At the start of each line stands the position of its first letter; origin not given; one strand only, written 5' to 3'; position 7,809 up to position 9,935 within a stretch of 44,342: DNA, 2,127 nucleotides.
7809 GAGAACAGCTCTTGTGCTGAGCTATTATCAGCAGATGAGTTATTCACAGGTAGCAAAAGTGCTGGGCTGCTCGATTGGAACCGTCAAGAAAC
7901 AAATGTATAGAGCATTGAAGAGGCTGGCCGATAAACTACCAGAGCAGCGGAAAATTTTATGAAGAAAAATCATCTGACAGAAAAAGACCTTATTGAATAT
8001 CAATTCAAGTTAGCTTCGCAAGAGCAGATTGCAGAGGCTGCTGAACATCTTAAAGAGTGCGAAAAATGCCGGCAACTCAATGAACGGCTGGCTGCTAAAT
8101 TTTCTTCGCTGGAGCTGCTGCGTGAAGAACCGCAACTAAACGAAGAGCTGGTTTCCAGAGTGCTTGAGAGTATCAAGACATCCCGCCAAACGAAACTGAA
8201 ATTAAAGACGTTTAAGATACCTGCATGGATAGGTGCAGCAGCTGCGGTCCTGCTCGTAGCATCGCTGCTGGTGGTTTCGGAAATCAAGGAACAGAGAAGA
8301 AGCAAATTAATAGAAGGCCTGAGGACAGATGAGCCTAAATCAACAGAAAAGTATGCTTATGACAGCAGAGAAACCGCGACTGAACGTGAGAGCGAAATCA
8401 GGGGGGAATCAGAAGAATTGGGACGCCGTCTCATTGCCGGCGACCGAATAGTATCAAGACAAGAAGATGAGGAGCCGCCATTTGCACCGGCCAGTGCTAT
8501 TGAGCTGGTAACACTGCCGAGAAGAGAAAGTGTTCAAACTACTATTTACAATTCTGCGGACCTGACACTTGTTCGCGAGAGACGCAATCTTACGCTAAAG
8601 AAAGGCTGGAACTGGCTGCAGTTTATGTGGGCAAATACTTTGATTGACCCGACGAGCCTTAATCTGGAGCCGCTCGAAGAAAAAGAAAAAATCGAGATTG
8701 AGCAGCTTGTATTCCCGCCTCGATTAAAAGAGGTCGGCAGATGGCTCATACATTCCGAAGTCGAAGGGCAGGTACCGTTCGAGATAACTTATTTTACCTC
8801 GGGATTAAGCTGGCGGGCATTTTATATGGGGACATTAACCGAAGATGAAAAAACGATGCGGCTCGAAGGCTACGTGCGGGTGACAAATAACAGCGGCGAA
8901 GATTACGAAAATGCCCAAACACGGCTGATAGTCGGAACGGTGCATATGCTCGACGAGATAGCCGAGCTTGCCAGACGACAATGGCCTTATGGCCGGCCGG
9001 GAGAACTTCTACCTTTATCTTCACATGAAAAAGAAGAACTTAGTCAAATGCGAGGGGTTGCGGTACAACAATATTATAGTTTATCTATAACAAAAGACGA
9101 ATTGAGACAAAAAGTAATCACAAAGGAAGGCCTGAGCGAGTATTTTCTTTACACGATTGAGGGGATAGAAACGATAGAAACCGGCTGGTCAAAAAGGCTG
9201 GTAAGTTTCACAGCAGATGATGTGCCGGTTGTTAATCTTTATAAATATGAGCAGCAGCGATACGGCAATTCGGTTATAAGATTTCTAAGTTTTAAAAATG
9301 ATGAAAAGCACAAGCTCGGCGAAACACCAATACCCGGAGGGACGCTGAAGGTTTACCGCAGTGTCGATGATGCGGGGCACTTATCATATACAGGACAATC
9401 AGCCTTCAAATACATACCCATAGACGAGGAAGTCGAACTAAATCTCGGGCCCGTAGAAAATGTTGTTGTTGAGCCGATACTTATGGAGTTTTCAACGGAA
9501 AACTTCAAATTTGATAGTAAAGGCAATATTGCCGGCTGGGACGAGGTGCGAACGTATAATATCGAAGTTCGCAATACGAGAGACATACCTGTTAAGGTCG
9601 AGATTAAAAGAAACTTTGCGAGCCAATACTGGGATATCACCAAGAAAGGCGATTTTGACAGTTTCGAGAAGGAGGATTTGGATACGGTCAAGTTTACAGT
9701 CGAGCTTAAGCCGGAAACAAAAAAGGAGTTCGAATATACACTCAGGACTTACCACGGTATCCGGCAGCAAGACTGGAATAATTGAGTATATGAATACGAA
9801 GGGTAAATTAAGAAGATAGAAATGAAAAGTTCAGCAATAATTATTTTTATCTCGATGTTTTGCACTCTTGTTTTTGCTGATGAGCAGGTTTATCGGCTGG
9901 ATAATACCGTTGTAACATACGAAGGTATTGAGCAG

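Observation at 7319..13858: ECF sigma operon whose anti-sigma sensor domain is also encoded as two free secreted paralogs, next to a secreted MA-clan peptidase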

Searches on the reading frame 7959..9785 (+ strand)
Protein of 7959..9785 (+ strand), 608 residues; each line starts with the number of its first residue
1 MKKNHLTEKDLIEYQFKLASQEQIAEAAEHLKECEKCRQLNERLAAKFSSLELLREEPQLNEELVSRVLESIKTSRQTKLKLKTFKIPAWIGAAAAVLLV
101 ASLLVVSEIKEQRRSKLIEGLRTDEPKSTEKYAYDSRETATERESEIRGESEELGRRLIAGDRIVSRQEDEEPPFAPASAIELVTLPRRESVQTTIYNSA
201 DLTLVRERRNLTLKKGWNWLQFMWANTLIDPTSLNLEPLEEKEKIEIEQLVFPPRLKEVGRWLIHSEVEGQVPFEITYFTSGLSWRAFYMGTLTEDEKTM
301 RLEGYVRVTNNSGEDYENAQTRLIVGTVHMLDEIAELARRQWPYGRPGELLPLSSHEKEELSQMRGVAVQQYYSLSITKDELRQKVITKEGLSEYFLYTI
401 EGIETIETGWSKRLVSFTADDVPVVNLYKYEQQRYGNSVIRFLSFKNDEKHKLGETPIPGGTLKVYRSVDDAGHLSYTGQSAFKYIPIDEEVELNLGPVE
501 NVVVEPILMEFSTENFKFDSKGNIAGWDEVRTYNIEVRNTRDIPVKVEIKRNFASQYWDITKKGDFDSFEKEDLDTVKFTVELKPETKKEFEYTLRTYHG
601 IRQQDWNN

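Call 3: search_protein_families(library=pfam, proteins=[window:7959-9785:+], max_evalue=0.1)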
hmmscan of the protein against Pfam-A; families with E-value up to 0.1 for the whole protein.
window:7959-9785:+ (608 aa): 1 family
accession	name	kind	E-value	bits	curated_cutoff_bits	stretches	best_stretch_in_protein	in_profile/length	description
PF13598.12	DUF4139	-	1.7e-13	51.2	31.8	1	275-597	2-201/205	Domain of unknown function (DUF4139)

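Call 4: search_protein_families(library=ncbifam, proteins=[window:7959-9785:+], max_evalue=0.1)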
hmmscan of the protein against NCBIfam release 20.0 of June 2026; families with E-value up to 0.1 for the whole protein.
window:7959-9785:+ (608 aa): 2 families
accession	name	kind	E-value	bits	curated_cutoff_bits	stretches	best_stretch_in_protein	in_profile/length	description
TIGR02231.1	TIGR02231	subfamily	6.3e-09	35.1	112.6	1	266-553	187-465/524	mucoidy inhibitor MuiA family protein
NF052375.1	antisigma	equivalog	2.7e-07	30.8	100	1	20-117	11-116/217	anti-sigma factor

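Call 10: find_homologous_proteins(query=window:7959-9785:+)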
Query window:7959-9785:+ (608 aa): 7157 proteins with E <= 0.001 among 8000 candidates; the best 120 are listed.
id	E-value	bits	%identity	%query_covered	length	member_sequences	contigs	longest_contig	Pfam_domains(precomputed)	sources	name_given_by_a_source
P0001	0.0e+0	1354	100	100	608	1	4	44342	PF13598.13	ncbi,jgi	-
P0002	0.0e+0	1338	99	100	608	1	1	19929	PF13598.13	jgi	-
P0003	0.0e+0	1329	98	100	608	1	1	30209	PF13598.13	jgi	-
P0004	0.0e+0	1233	90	100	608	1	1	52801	PF13598.13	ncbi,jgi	-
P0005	0.0e+0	1186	87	100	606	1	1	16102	PF13598.13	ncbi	-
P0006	0.0e+0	1094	82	100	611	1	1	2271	PF13598.13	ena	-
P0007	1.2e-241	822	61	99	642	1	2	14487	PF13598.13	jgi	-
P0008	3.3e-240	817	61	100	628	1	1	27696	PF13598.13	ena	-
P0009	1.6e-238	811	69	76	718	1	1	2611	PF13598.13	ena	-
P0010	1.0e-237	809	83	70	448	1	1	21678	PF13598.13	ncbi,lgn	-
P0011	3.0e-234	797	59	99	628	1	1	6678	PF13598.13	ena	-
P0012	6.1e-232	790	60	99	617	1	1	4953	PF13598.13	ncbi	-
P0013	8.7e-232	789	60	99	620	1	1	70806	PF13598.13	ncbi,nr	ncbi:MAG: DUF4139 domain-containing protein [Sedimentisphaerales bacterium]|nr:DUF4139 domain-contai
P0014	7.3e-231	786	58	99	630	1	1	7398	PF13598.13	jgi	jgi:hypothetical protein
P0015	9.1e-230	782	59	99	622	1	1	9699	PF13598.13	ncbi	-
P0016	3.2e-228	777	59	99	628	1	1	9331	PF13598.13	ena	-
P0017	3.8e-228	777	60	99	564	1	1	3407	PF13598.13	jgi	jgi:hypothetical protein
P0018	1.3e-226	772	59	99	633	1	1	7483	PF13598.13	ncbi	-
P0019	1.4e-224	765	57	100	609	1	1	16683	PF13598.13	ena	-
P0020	1.2e-223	762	58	100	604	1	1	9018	PF13598.13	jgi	jgi:hypothetical protein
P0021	1.8e-221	755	68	69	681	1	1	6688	PF13598.13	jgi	-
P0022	4.1e-218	744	57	99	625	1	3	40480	PF13598.13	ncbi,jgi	-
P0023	8.9e-217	739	65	67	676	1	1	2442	PF13598.13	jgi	-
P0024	1.0e-216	739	55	99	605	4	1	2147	PF13598.13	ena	-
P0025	1.2e-216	739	57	99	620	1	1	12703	PF13598.13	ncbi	-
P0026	1.1e-215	736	58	99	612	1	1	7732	PF13598.13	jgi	jgi:hypothetical protein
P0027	1.5e-215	735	56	99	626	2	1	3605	PF13598.13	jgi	-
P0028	1.8e-215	735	57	99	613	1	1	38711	PF13598.13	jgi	-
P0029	4.0e-215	734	57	99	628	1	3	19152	PF13598.13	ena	-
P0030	7.3e-215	733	56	99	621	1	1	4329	PF13598.13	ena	-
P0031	8.6e-215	733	56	99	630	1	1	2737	PF13598.13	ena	-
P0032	1.8e-214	732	55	99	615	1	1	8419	PF13598.13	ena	-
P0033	2.1e-214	732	56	99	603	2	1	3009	PF13598.13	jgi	jgi:hypothetical protein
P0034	2.5e-214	731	56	99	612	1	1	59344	PF13598.13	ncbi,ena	-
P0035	2.7e-214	731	57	99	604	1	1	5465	PF13598.13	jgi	-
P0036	3.9e-214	731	57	99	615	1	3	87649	PF13598.13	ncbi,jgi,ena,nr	ncbi:MAG TPA: DUF4139 domain-containing protein [Sedimentisphaerales bacterium]|nr:DUF4139 domain-co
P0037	9.8e-214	729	55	99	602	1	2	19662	PF13598.13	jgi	jgi:hypothetical protein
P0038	1.2e-213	729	55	100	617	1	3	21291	PF13598.13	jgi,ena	-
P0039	1.3e-213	729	56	99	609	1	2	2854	PF13598.13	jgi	jgi:hypothetical protein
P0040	1.3e-213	729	56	99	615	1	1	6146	PF13598.13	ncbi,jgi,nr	ncbi:MAG: DUF4139 domain-containing protein [Planctomycetes bacterium]|nr:DUF4139 domain-containing 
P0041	1.4e-213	729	56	99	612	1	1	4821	PF13598.13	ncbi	ncbi:MAG: DUF4139 domain-containing protein [Phycisphaerae bacterium]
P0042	1.5e-213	729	55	99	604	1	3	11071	PF13598.13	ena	-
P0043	1.6e-213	729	56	99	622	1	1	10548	PF13598.13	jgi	-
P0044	2.1e-213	728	56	99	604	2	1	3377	PF13598.13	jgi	-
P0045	2.6e-213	728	56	99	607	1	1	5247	PF13598.13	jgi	-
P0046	3.2e-213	728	56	99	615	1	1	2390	PF13598.13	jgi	-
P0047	3.5e-213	728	56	99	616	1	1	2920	PF13598.13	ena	-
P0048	3.9e-213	727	55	99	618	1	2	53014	PF13598.13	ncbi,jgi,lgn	ncbi:MAG: DUF4139 domain-containing protein [Sedimentisphaerales bacterium]|jgi:hypothetical protein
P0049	4.4e-213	727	56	99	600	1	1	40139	PF13598.13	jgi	jgi:hypothetical protein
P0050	5.8e-213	727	55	100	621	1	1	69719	PF13598.13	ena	-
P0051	5.8e-213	727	55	99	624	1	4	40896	PF13598.13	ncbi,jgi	-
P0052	6.7e-213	727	55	99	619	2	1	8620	PF13598.13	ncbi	-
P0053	7.5e-213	727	56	99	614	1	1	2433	PF13598.13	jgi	-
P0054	7.6e-213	726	55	99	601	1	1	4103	PF13598.13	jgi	jgi:hypothetical protein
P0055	8.7e-213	726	56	99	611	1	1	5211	PF13598.13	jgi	-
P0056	9.9e-213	726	57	99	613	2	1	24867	PF13598.13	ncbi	-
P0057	1.1e-212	726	55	99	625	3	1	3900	PF13598.13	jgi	-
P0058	1.3e-212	726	53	99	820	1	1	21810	PF13598.13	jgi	-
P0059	1.4e-212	726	55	99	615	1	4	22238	PF13598.13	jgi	-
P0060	1.5e-212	726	55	99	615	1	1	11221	PF13598.13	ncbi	ncbi:DUF4139 domain-containing protein [Planctomycetota bacterium]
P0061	1.8e-212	725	56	99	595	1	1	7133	PF13598.13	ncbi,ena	-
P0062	2.3e-212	725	55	99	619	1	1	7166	PF13598.13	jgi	jgi:hypothetical protein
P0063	2.9e-212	725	55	99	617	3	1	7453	PF13598.13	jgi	jgi:hypothetical protein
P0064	4.5e-212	724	56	99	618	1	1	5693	PF13598.13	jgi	-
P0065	4.9e-212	724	56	99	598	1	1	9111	PF13598.13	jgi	jgi:hypothetical protein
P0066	5.2e-212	724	56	99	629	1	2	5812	PF13598.13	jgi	jgi:hypothetical protein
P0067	5.4e-212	724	56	99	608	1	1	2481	PF13598.13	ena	-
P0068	5.9e-212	724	57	99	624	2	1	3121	PF13598.13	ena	-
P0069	7.4e-212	723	55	99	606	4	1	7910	PF13598.13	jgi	jgi:anti-sigma factor RsiW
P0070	9.1e-212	723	56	99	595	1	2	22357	PF13598.13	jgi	jgi:hypothetical protein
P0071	9.4e-212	723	55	99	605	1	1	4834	PF13598.13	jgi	-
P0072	1.0e-211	723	55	99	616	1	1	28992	PF13598.13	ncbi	ncbi:MAG: DUF4139 domain-containing protein [Planctomycetota bacterium]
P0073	1.2e-211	723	55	99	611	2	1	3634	PF13598.13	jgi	-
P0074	1.3e-211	722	56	99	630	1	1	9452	PF13598.13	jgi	-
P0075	1.3e-211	722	56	99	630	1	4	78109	PF13598.13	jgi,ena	jgi:hypothetical protein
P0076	1.5e-211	722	55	99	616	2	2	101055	PF13598.13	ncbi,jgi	ncbi:MAG: DUF4139 domain-containing protein [Planctomycetota bacterium]|jgi:hypothetical protein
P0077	1.6e-211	722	54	100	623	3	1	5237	PF13598.13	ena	-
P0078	1.6e-211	722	55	99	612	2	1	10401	PF13598.13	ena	-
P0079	1.6e-211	722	56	99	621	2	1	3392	PF13598.13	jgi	jgi:hypothetical protein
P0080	1.9e-211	722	56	99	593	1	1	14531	PF13598.13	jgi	jgi:hypothetical protein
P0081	1.9e-211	722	55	99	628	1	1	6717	PF13598.13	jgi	-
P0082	2.5e-211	721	64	72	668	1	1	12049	PF13598.13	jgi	jgi:hypothetical protein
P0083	2.6e-211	721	54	100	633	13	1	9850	PF13598.13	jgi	-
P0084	3.2e-211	721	55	99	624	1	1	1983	PF13598.13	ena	-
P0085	3.2e-211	721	55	99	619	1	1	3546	PF13598.13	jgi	-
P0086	4.5e-211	721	55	99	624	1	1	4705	PF13598.13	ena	-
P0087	4.5e-211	721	56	99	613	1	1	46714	PF13598.13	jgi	-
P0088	4.7e-211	721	55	99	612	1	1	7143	PF13598.13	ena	-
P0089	5.8e-211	720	56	99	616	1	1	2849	PF13598.13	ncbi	-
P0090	5.9e-211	720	55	99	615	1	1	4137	PF13598.13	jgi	-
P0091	5.9e-211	720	54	99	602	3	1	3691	PF13598.13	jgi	jgi:hypothetical protein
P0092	6.6e-211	720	56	100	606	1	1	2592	PF13598.13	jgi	jgi:hypothetical protein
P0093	7.0e-211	720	55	99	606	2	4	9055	PF13598.13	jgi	jgi:hypothetical protein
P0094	7.7e-211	720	55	99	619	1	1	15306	PF13598.13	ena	-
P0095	8.3e-211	720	55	99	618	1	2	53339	PF13598.13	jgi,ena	-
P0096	8.8e-211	720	55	99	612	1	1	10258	PF13598.13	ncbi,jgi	ncbi:MAG: DUF4139 domain-containing protein [Planctomycetota bacterium]|jgi:hypothetical protein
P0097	1.0e-210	719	53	99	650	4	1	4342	PF13598.13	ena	-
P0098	1.1e-210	719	56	100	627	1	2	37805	PF13598.13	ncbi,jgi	-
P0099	1.1e-210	719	54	99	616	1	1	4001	PF13598.13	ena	-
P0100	1.2e-210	719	56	99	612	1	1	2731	PF13598.13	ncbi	-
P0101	1.2e-210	719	55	100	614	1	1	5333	PF13598.13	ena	-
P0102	1.8e-210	719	55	99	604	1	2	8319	PF13598.13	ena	-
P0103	2.2e-210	718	54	99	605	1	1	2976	PF13598.13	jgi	jgi:hypothetical protein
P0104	2.9e-210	718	63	73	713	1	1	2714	PF13598.13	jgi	-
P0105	3.1e-210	718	54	99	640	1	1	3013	PF13598.13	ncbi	-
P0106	3.3e-210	718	55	99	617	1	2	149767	PF13598.13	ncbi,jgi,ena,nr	ncbi:MAG TPA: DUF4139 domain-containing protein [Sedimentisphaerales bacterium]|nr:DUF4139 domain-co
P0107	3.6e-210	718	54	99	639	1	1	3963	PF13598.13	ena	-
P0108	4.3e-210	717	55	99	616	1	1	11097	PF13598.13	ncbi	-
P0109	4.5e-210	717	54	100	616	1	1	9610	PF13598.13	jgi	-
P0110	5.0e-210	717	55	99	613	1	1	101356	PF13598.13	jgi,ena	-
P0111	5.1e-210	717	70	74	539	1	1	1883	PF13598.13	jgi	-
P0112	5.5e-210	717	55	99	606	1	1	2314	PF13598.13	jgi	jgi:hypothetical protein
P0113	6.3e-210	717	54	100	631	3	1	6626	PF13598.13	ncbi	-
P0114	6.5e-210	717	55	99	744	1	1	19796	PF13598.13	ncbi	-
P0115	7.3e-210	717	56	99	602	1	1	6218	PF13598.13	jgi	-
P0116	7.5e-210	717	54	99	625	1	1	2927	PF13598.13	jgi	jgi:hypothetical protein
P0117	8.4e-210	716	55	99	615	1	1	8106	PF13598.13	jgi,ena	-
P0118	8.5e-210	716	55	99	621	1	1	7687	PF13598.13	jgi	jgi:hypothetical protein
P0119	8.8e-210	716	56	99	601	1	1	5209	PF13598.13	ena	-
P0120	1.0e-209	716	55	99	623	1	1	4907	PF13598.13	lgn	-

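Call 12: find_encoding_contigs(protein=P0106, flank=8000, max_places=2)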
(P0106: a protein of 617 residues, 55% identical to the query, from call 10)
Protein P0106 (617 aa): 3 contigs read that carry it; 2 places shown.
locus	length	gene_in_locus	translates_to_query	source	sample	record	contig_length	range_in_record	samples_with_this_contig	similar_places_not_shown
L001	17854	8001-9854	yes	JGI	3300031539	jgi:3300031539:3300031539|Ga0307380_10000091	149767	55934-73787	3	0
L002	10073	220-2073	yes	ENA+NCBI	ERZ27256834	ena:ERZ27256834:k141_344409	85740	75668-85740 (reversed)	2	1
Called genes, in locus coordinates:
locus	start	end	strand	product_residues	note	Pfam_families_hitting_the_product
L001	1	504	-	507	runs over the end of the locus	PF00005:ABC_tran, PF13304:AAA_21 (faint), PF00005:ABC_tran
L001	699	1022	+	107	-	PF05336:rhaM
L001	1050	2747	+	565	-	PF01120:Alpha_L_fucos, PF00754:F5_F8_type_C, PF22633:F5_F8_type_C_2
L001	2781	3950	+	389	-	PF01208:URO-D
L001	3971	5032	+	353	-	PF01208:URO-D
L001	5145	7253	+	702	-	PF00488:MutS_V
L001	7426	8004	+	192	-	PF04542:Sigma70_r2, PF13384:HTH_23 (faint), PF08281:Sigma70_r4_2, PF04545:Sigma70_r4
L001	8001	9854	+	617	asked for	PF13598:DUF4139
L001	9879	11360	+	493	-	PF13620:CarboxypepD_reg (weak), PF13715:CarbopepD_reg_2 (faint), PF17802:SpaA (faint), PF22904:NOMO1-like_2nd (faint), PF13620:CarboxypepD_reg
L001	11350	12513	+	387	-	-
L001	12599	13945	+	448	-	PF13598:DUF4139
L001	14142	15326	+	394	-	PF01263:Aldose_epim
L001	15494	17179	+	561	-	PF09492:Pec_lyase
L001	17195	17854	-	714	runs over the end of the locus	PF03781:FGE-sulfatase, PF13088:BNR_2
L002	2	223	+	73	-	PF08281:Sigma70_r4_2, PF04545:Sigma70_r4, PF13384:HTH_23 (weak)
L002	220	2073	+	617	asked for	PF13598:DUF4139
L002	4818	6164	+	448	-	PF13598:DUF4139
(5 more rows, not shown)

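Call 13: find_encoding_contigs(protein=P0076, flank=8000, max_places=2)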
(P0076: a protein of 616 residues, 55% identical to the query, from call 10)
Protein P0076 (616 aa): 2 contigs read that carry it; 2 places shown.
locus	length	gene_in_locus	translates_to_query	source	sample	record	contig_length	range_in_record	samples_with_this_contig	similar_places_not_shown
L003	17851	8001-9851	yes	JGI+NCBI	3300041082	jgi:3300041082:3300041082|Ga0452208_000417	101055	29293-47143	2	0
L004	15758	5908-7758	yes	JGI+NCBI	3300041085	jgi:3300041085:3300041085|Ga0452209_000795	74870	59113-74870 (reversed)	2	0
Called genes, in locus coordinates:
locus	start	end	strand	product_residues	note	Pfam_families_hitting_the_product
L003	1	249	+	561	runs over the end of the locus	PF13384:HTH_23 (faint), PF13551:HTH_29 (faint), PF02796:HTH_7 (faint), PF12728:HTH_17 (weak), PF13518:HTH_28 (faint), PF13936:HTH_38 (faint), PF04542:Sigma70_r2, PF04545:Sigma70_r4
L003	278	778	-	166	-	PF01613:Flavin_Reduct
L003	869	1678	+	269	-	PF03807:F420_oxidored, PF14748:P5CR_dimer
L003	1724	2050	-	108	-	PF12840:HTH_20 (weak), PF13601:HTH_34, PF03551:PadR (weak)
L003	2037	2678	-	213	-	-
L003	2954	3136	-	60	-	PF00037:Fer4 (faint), PF13459:Fer4_15, PF13370:Fer4_13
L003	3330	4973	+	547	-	PF05496:RuvB_N (faint), PF13177:DNA_pol3_delta2, PF00004:AAA, PF07728:AAA_5, PF13173:AAA_14 (weak), PF13401:AAA_22 (weak), PF22608:DNAX_ATPase_lid, PF12169:DNA_pol3_gamma3, +1 more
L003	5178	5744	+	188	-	PF01797:Y1_Tnp (weak)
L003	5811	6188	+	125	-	-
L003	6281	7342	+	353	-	PF01208:URO-D (weak)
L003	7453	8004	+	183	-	PF04542:Sigma70_r2 (faint), PF07638:Sigma70_ECF (weak), PF08281:Sigma70_r4_2, PF04545:Sigma70_r4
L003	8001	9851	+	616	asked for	PF13598:DUF4139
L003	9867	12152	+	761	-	PF21305:type_II_gspD_N0 (faint), PF00079:Serpin, PF07660:STN, PF00079:Serpin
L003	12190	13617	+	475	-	PF02369:Big_1 (faint), PF13620:CarboxypepD_reg, PF13715:CarbopepD_reg_2 (weak), PF17802:SpaA (faint), PF20598:DUF6795 (faint), PF22904:NOMO1-like_2nd (faint), PF13620:CarboxypepD_reg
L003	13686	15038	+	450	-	PF13620:CarboxypepD_reg, PF13715:CarbopepD_reg_2 (weak), PF17802:SpaA (faint), PF20598:DUF6795 (faint), PF22904:NOMO1-like_2nd (faint), PF13620:CarboxypepD_reg (weak)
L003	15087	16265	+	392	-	-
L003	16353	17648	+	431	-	PF13598:DUF4139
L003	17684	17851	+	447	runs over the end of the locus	PF13598:DUF4139 (weak)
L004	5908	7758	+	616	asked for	PF13598:DUF4139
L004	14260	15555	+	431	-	PF13598:DUF4139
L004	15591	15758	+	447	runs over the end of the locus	PF13598:DUF4139 (weak)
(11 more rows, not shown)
